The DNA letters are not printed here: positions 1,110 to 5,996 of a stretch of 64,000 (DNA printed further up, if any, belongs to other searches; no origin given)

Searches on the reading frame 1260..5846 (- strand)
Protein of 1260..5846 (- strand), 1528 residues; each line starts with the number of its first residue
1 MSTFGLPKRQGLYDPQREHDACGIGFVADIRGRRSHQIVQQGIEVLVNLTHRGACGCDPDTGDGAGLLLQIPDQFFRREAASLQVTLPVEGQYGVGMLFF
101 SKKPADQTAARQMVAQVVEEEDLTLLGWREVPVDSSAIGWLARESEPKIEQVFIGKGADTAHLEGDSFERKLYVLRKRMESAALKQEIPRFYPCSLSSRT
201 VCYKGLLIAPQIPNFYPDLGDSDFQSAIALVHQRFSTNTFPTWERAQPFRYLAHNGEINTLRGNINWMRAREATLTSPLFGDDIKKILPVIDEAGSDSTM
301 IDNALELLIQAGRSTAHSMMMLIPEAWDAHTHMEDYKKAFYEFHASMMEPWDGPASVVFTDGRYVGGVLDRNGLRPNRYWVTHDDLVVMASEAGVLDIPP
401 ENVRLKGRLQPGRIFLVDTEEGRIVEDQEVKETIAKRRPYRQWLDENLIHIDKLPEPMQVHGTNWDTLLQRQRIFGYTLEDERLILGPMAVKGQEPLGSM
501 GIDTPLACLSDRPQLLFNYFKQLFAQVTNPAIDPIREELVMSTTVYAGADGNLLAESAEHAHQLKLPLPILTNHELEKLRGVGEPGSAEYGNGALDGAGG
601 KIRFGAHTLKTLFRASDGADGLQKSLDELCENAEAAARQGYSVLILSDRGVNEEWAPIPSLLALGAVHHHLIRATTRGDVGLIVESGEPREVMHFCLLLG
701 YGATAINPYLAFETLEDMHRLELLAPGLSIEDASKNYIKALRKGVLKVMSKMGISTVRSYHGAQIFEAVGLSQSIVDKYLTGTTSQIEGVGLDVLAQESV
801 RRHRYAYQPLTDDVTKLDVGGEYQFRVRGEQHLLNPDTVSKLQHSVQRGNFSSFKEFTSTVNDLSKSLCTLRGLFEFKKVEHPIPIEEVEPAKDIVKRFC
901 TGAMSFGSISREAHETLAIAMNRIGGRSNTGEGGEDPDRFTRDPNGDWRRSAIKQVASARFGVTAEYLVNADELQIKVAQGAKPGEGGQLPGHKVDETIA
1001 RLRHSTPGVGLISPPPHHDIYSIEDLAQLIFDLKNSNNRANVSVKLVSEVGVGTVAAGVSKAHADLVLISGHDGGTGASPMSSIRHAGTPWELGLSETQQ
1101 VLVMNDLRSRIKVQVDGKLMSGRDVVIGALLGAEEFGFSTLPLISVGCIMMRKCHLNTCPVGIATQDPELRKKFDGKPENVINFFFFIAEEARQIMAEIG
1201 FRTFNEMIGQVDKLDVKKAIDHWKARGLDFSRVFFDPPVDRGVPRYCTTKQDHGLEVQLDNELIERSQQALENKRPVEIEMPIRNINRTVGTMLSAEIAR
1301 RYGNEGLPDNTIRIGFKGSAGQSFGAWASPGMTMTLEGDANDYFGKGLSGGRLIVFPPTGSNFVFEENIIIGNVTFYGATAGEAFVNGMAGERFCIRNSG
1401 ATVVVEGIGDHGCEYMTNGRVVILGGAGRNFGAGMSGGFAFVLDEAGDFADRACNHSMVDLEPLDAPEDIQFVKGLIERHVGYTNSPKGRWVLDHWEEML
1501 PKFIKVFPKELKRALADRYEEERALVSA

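Call 70: search_protein_families(library=pfam, proteins=[window:1260-5846:-], max_evalue=0.0001)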
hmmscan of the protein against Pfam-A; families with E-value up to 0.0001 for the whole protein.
window:1260-5846:- (1528 aa): 4 families
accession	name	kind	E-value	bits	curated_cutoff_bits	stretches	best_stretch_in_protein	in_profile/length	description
PF00310.26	GATase_2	-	2.1e-189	630.1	19.9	1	22-443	1-420/420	Glutamine amidotransferases class-II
PF01645.23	Glu_synthase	-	2.9e-151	504.3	20.4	1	834-1201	3-368/369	Conserved region in glutamate synthase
PF04898.20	Glu_syn_central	-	3e-113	378.3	22.8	1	470-772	1-277/277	Glutamate synthase central domain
PF01493.24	GXGXG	-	4.3e-83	278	32.5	1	1281-1469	1-188/190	GXGXG motif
